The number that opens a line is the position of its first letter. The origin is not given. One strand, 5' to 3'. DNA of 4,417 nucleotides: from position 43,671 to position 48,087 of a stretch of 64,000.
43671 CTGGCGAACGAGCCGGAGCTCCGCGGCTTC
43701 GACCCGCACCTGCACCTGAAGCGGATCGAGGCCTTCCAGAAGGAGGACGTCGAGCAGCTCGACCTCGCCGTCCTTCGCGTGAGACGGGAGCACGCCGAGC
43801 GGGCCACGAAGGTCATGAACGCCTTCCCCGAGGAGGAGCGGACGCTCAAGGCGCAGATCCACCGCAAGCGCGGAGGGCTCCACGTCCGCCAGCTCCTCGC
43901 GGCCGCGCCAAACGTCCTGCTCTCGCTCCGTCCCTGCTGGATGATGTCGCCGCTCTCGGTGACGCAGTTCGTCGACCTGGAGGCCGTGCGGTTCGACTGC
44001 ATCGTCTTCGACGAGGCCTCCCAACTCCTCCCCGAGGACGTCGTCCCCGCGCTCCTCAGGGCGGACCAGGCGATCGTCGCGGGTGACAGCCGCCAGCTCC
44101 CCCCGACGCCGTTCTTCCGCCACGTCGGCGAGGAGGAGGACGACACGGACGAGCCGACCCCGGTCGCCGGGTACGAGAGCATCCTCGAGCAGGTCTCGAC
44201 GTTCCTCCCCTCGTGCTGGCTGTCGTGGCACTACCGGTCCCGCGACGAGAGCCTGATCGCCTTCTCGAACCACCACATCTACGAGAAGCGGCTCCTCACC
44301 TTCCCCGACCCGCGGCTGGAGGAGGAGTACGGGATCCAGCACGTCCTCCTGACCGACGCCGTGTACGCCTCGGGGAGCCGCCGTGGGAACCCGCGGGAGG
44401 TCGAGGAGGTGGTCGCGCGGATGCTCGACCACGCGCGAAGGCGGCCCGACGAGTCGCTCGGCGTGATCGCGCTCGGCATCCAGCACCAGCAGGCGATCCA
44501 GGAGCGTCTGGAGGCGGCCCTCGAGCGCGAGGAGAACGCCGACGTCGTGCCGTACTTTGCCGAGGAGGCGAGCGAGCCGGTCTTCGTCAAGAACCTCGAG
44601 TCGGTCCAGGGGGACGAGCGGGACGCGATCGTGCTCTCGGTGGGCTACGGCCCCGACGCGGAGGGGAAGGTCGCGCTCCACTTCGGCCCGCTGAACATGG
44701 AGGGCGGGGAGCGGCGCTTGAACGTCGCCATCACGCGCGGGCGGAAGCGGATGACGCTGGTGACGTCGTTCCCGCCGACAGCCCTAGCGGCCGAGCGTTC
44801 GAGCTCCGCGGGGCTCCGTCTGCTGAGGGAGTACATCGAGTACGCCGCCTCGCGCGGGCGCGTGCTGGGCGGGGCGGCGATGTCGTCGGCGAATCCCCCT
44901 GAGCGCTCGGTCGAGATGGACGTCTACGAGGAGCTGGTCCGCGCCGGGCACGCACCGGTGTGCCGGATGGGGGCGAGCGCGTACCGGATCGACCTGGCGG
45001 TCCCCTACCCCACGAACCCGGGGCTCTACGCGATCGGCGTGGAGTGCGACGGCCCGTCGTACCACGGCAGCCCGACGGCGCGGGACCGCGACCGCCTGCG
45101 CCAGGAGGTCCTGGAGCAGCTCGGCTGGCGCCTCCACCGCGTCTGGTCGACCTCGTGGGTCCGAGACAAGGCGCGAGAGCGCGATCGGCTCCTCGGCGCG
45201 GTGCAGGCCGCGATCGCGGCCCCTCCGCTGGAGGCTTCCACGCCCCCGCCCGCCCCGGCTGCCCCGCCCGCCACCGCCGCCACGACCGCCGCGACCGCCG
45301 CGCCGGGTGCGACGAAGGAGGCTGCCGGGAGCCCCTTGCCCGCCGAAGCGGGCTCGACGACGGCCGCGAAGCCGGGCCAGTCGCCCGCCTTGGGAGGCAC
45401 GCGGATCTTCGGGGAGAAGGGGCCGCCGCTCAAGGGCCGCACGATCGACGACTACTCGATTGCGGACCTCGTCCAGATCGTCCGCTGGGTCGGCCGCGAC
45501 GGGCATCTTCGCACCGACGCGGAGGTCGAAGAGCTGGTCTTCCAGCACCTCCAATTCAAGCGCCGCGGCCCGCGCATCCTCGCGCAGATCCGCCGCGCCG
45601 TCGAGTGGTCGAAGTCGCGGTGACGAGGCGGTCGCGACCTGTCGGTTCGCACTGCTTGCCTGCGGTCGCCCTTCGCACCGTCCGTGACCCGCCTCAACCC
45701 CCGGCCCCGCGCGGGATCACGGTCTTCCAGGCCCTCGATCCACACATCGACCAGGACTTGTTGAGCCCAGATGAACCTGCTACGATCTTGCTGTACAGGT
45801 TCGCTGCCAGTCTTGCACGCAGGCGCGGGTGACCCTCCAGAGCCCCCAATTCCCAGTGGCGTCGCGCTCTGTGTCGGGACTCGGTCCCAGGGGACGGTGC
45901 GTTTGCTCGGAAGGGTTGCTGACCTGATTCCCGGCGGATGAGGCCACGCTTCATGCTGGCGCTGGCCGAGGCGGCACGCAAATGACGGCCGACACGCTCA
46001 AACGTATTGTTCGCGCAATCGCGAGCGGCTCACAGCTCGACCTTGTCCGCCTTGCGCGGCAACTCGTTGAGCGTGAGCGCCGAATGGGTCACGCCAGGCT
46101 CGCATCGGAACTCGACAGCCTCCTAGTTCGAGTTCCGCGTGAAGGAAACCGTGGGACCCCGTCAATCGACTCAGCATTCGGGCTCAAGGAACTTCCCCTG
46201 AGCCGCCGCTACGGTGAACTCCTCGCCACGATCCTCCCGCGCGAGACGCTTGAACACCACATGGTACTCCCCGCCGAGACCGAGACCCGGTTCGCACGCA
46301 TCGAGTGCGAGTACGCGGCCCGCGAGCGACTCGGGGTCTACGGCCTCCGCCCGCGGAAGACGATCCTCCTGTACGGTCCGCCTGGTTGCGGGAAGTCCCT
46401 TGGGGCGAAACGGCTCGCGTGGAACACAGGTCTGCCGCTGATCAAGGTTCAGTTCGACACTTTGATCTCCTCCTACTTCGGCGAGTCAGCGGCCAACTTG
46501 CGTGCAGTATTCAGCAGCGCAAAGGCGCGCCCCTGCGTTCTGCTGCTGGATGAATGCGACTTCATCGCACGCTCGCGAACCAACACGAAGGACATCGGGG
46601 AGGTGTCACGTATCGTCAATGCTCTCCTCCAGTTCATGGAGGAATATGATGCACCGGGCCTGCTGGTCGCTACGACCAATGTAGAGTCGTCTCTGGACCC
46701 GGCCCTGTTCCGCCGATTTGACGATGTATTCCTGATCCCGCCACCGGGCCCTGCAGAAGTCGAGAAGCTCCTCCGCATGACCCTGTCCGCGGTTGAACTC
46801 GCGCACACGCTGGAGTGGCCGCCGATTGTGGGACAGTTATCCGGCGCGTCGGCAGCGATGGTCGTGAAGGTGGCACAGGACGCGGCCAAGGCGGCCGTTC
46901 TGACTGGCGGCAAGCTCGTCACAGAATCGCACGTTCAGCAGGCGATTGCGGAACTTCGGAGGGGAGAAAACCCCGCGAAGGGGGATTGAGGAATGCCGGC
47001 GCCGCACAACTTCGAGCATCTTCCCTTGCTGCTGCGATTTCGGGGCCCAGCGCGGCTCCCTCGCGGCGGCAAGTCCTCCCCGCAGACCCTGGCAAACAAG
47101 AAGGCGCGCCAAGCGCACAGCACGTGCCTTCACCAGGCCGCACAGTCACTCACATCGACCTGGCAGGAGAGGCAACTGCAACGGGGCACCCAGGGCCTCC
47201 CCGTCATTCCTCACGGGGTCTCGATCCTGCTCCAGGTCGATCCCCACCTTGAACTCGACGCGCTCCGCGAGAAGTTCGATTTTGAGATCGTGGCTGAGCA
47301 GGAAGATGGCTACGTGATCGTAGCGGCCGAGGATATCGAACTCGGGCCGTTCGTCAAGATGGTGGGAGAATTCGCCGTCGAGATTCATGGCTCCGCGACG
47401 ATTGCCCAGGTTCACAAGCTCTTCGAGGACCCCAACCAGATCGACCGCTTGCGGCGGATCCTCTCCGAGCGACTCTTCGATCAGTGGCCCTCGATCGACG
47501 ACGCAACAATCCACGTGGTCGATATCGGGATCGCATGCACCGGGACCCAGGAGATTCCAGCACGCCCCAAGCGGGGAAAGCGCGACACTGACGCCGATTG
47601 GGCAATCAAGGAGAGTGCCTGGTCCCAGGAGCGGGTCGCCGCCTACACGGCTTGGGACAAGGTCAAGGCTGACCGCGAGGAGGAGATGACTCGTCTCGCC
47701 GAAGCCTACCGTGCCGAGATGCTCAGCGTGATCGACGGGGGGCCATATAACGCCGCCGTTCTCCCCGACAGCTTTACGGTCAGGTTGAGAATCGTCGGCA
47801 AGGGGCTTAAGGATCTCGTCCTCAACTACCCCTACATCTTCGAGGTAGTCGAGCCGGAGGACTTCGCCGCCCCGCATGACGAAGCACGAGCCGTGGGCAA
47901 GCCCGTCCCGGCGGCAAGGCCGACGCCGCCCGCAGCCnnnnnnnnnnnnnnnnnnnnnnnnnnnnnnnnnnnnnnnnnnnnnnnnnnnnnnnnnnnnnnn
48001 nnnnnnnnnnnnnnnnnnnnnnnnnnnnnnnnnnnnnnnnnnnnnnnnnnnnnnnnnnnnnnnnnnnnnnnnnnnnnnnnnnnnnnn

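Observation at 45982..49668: AAA+ ATPase / subtilisin-like S8 peptidase gene pair as island cargo next to the type I RM system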

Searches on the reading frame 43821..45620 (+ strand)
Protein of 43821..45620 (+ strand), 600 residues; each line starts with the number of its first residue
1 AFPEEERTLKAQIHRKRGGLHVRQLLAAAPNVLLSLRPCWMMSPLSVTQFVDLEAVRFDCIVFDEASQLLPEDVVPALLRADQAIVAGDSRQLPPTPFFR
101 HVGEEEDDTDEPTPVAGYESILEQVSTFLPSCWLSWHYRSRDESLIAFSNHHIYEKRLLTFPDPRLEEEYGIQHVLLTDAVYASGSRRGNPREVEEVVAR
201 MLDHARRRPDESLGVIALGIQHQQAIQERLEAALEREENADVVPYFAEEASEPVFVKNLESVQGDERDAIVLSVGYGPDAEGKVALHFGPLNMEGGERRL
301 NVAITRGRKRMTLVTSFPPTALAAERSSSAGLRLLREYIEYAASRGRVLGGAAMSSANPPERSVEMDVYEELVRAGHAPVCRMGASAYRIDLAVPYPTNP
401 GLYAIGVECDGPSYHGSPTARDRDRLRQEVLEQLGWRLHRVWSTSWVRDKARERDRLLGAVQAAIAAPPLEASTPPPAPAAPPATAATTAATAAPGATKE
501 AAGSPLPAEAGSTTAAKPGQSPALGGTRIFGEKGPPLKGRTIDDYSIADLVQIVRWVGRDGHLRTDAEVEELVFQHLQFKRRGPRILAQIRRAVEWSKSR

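Call 86: find_related_loci(query=window:43821-45620:+, collection=metagenome_contigs, flank=6000)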
Query window:43821-45620:+ (600 aa) in metagenome_contigs; peptide patterns used: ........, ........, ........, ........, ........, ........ (x = any residue, [..] = any of these).
342 stretches matched a pattern; 32 encode a relative of the query (tblastn E <= 1e-3); 32 distinct loci.
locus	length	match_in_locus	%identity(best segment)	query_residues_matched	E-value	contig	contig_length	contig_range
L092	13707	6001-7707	85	1-599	0e+0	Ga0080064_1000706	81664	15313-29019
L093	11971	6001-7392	45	4-465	6e-126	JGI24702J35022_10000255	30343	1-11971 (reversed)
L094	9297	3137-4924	39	9-599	2e-113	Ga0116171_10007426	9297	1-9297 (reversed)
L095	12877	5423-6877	39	4-482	5e-116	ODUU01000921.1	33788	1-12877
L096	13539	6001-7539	40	9-511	5e-103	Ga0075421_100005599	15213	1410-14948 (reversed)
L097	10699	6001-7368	42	9-465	3e-99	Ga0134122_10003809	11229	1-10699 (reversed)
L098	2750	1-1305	40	18-468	3e-93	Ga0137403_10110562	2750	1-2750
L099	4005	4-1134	40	98-469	5e-68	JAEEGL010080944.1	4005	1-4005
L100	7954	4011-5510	34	13-466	9e-62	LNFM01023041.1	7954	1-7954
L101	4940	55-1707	31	20-532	2e-60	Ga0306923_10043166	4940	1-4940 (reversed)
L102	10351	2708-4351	31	19-528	7e-60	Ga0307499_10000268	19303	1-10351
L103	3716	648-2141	31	13-465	3e-60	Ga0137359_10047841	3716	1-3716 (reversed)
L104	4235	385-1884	32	12-465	1e-59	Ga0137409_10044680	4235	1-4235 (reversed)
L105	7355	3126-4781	31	19-532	9e-60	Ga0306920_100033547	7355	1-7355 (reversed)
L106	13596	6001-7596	31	13-498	3e-59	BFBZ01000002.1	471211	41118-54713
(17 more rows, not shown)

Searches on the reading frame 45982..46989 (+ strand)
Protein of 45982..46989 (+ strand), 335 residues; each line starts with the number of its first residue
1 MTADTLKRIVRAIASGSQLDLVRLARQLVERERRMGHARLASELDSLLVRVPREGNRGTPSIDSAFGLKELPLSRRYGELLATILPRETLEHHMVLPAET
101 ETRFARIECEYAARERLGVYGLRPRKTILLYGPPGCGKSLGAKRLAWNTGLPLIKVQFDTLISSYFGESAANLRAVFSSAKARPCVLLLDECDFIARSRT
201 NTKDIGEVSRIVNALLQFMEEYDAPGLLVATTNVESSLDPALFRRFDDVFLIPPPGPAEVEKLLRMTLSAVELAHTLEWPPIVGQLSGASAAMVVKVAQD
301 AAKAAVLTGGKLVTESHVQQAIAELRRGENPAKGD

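Call 3: search_protein_families(library=pfam, proteins=[window:45982-46989:+], max_evalue=0.01)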
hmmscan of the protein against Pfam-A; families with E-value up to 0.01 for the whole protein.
window:45982-46989:+ (335 aa): 6 families
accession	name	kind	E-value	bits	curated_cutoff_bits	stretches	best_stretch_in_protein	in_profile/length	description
PF00004.35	AAA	-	9.8e-31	107.4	21.2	1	128-253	1-130/131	ATPase family associated with various cellular activities (AAA)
PF13481.12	AAA_25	-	1e-05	25.7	27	0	102-142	10-50/195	AAA domain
PF13401.12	AAA_22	-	0.00038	21.2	27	0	125-146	5-26/130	AAA domain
PF07728.20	AAA_5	-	0.0035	17.8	22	0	128-158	2-33/139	AAA domain (dynein-related subfamily)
PF13191.12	AAA_16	-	0.005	17.8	32.6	0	126-143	25-42/167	AAA ATPase domain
PF01078.27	Mg_chelatase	-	0.0074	16.1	20.3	0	126-146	23-43/207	Magnesium chelatase, subunit ChlI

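Call 4: search_protein_families(library=padloc, proteins=[window:45982-46989:+], max_evalue=0.01)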
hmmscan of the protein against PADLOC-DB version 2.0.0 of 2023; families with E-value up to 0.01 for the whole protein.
window:45982-46989:+ (335 aa): 7 families
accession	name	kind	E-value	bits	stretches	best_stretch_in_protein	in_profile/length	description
PDLC02196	IetA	-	1.1e-67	227.1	1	5-326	6-322/374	-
PDLC02195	IetA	-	5e-57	192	1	7-317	8-328/395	-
PDLC04232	IetA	-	1.3e-53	180.6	1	2-327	3-318/330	-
PDLC04231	IetA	-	2.5e-32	110.7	1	3-264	4-256/262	-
PDLC00915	TRIP13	-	2.6e-15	54.6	1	127-274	65-230/302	TRIP13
PDLC00914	TRIP13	-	1.8e-11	42.1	1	160-275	123-238/302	TRIP13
PDLC04140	mad8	-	0.0024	15.4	1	122-154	24-56/314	mads_8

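Call 5: search_protein_families(library=ncbifam, proteins=[window:45982-46989:+], max_evalue=0.01)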
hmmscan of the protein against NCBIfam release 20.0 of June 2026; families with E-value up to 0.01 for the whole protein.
window:45982-46989:+ (335 aa): 19 families
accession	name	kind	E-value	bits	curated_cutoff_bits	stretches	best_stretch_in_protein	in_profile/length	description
NF042959.1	IteA_antiphage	equivalog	5.9e-59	200.1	510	1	22-322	23-321/367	anti-phage ATPase IteA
NF003069.1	PRK03992.1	subfamily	1.2e-31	110.2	500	1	116-328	156-375/379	proteasome-activating nucleotidase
TIGR01242.2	TIGR01242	subfamily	2.4e-29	102.5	500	1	121-327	144-357/362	proteasome-activating nucleotidase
TIGR01243.1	CDC48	subfamily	4.3e-27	94.7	802.65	1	113-310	475-677/733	CDC48 family AAA ATPase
NF047747.1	PrtsmActNtasePan2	equivalog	2.5e-25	89.6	700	1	114-329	174-396/397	proteasome-activating nucleotidase Pan2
TIGR01241.2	FtsH_fam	equivalog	5.9e-25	88.1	600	1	125-328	195-405/598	ATP-dependent zinc metalloprotease FtsH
NF047748.1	PrtsmActNtasePan1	equivalog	1e-23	84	750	1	113-330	170-394/405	proteasome-activating nucleotidase Pan1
NF008004.0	PRK10733.1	equivalog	5.9e-18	64.2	1008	1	120-313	180-380/644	ATP-dependent zinc metalloprotease FtsH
NF041006.2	cell_div_CdvC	equivalog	5.4e-16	58.5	650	1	121-302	130-319/370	cell division protein CdvC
TIGR03689.1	pup_AAA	equivalog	2.3e-14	53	504.75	1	108-244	199-352/512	proteasome ATPase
TIGR03922.1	T7SS_EccA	equivalog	3.5e-06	25.9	466.65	1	123-221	310-412/557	type VII secretion AAA-ATPase EccA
NF003229.0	PRK04195.1-5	equivalog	2.5e-05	23.2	280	1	125-213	44-129/413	replication factor C large subunit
NF003745.1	PRK05342.1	equivalog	0.00022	20.2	359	1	127-220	111-213/418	ATP-dependent Clp protease ATP-binding subunit ClpX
NF003230.0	PRK04195.1-6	equivalog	0.00023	20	441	1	125-214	39-124/494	replication factor C large subunit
TIGR02880.1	cbbX_cfxQ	equivalog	0.00076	18.8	459.25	1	113-221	46-156/284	CbbX protein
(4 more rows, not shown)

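Call 29: find_homologous_proteins(query=window:45982-46989:+, max_evalue=0.00001)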
Query window:45982-46989:+ (335 aa): 2739 proteins with E <= 0.00001 among 8000 candidates; the best 120 are listed.
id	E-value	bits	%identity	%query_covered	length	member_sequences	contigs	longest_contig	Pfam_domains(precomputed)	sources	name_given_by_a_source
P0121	1.4e-193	660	100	90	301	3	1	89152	PF00004.36,PF13481.13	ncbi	-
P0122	2.0e-157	541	76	100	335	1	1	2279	PF00004.36,PF13481.13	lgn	-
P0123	4.7e-157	540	74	99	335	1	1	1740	PF00004.36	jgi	jgi:SpoVK/Ycf46/Vps4 family AAA+-type ATPase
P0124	2.1e-156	538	74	99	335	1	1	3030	PF00004.36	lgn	-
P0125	3.0e-156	537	75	100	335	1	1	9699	PF00004.36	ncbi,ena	-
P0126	6.3e-156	536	74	100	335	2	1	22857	PF00004.36,PF13481.13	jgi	jgi:SpoVK/Ycf46/Vps4 family AAA+-type ATPase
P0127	3.5e-155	534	73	100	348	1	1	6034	PF00004.36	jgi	jgi:SpoVK/Ycf46/Vps4 family AAA+-type ATPase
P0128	6.3e-155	533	74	100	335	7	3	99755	PF00004.36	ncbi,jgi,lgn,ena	-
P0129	1.4e-154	532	74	99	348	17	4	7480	PF00004.36,PF13481.13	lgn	-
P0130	1.6e-154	532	74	99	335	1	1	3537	PF00004.36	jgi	jgi:SpoVK/Ycf46/Vps4 family AAA+-type ATPase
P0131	2.2e-154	531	73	100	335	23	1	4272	PF00004.36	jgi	-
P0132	2.3e-154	531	75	100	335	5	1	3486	PF00004.36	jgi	jgi:SpoVK/Ycf46/Vps4 family AAA+-type ATPase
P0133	3.5e-154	531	75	99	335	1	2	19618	PF00004.36,PF13481.13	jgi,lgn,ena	jgi:SpoVK/Ycf46/Vps4 family AAA+-type ATPase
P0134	5.1e-154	530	73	100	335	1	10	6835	PF00004.36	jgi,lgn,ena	jgi:SpoVK/Ycf46/Vps4 family AAA+-type ATPase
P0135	6.3e-154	530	74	99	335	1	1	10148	PF00004.36,PF13481.13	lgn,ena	-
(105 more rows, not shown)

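Call 31: search_solved_structures(query=window:45982-46989:+, max_evalue=1e-10)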
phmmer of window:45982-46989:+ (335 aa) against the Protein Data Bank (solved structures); distinct sequences matched with E-value up to 1e-10: 263 (the best 60 are shown).
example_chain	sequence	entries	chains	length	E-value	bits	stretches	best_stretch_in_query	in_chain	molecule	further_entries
7wub_D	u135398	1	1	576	5.2e-49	170.2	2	117-307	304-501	Transitional endoplasmic reticulum ATPase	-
7wub_C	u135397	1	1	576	5.4e-49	170.1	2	117-307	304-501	Transitional endoplasmic reticulum ATPase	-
6mck_A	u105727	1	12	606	6.4e-49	169.9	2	117-307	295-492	Transitional endoplasmic reticulum ATPase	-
6chs_H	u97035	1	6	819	9.8e-49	169.3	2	115-308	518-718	Putative cell division control protein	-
5c18_A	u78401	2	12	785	1.4e-48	168.8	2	118-307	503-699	Transitional endoplasmic reticulum ATPase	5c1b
7rlj_A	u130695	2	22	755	1.4e-48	168.7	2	118-307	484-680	Transitional endoplasmic reticulum ATPase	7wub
8yka_A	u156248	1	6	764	1.5e-48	168.7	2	118-307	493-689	Transitional endoplasmic reticulum ATPase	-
7y4w_A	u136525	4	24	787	1.7e-48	168.5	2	118-307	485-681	Transitional endoplasmic reticulum ATPase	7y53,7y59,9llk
7bp9_A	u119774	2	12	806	1.8e-48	168.4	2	118-307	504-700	Transitional endoplasmic reticulum ATPase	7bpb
7bp8_A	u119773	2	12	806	1.8e-48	168.4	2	118-307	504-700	Transitional endoplasmic reticulum ATPase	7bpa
5c19_A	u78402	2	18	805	1.8e-48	168.4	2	118-307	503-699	Transitional endoplasmic reticulum ATPase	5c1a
10qq_A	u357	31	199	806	1.8e-48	168.4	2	118-307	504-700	Transitional endoplasmic reticulum ATPase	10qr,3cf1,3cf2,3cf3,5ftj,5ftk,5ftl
7k57_A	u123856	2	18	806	1.8e-48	168.4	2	118-307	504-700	Transitional endoplasmic reticulum ATPase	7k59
7l5w_A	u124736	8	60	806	1.8e-48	168.4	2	118-307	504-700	Transitional endoplasmic reticulum ATPase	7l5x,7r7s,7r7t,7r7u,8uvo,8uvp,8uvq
7rlf_A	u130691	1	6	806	1.8e-48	168.4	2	118-307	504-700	Transitional endoplasmic reticulum ATPase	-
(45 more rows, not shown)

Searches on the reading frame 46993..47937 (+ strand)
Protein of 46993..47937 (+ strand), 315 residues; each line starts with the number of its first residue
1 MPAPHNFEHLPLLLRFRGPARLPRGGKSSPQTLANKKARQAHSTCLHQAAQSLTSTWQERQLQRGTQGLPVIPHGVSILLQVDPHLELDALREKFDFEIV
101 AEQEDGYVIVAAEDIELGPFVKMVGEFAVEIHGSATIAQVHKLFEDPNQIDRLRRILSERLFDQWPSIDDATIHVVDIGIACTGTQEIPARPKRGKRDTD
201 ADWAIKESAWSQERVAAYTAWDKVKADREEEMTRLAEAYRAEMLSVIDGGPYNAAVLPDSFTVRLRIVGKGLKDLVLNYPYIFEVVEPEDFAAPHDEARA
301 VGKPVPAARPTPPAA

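Call 37: search_protein_representatives(protein=window:46993-47937:+)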
Query: 315 residues. Proteins with E-value up to 0.001 (for the whole library): 355; up to 1e-10: 261; up to 1e-30: 103. The best 150 are listed.
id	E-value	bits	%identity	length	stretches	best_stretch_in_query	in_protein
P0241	6.1e-115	400.1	60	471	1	1-314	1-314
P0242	1.1e-109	382.9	56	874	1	1-312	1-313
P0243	5.1e-85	301.9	47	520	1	3-315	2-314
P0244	6.8e-85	301.4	49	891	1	5-313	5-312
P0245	1.2e-77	277.6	47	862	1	4-295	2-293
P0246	9.2e-77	274.7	44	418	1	3-296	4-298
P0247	1.7e-74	267.3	52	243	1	1-240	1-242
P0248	5.0e-74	265.7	54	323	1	80-298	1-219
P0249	7.4e-73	261.9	58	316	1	101-315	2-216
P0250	1.1e-71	258.0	43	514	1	4-295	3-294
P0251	1.4e-68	247.9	66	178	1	1-177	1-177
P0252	2.1e-68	247.3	59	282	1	5-219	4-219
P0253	5.5e-68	245.9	46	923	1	5-300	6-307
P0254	1.4e-67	244.6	42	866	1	1-308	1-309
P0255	2.7e-66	240.3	47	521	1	3-292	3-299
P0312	4.1e-38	147.8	30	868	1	2-294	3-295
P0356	7.2e-29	117.4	28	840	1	6-289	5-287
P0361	2.7e-28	115.5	28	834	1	12-296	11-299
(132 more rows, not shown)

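Call 64: search_protein_families(library=pfam, proteins=[window:46993-47937:+, P0356, P0361, P0312], max_evalue=10)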
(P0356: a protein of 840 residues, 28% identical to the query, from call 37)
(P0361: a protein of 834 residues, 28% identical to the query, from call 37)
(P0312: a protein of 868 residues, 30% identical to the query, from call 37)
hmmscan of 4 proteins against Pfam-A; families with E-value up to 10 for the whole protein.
window:46993-47937:+ (315 aa): 0 families

P0356 (840 aa): 1 family
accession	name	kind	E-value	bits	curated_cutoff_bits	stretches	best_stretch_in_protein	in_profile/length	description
PF00082.27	Peptidase_S8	-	4.6e-27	95.5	21.8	1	314-649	3-288/288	Subtilase family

P0361 (834 aa): 2 families
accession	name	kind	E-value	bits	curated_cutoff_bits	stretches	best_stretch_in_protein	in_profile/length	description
PF00082.27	Peptidase_S8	-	3.5e-31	109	21.8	1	318-652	1-287/288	Subtilase family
PF18239.8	HA1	-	0.037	14.6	26.3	1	44-118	8-83/90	Hemagglutinin I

P0312 (868 aa): 3 families
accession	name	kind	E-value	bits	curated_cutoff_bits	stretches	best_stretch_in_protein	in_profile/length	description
PF00082.27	Peptidase_S8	-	9.3e-35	120.8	21.8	1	317-651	3-288/288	Subtilase family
PF02620.22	YceD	-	0.041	14.4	33.2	1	150-217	46-113/119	Large ribosomal RNA subunit accumulation protein YceD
PF12536.13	DUF3734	-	0.14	12.9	22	1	412-467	3-57/106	Patatin phospholipase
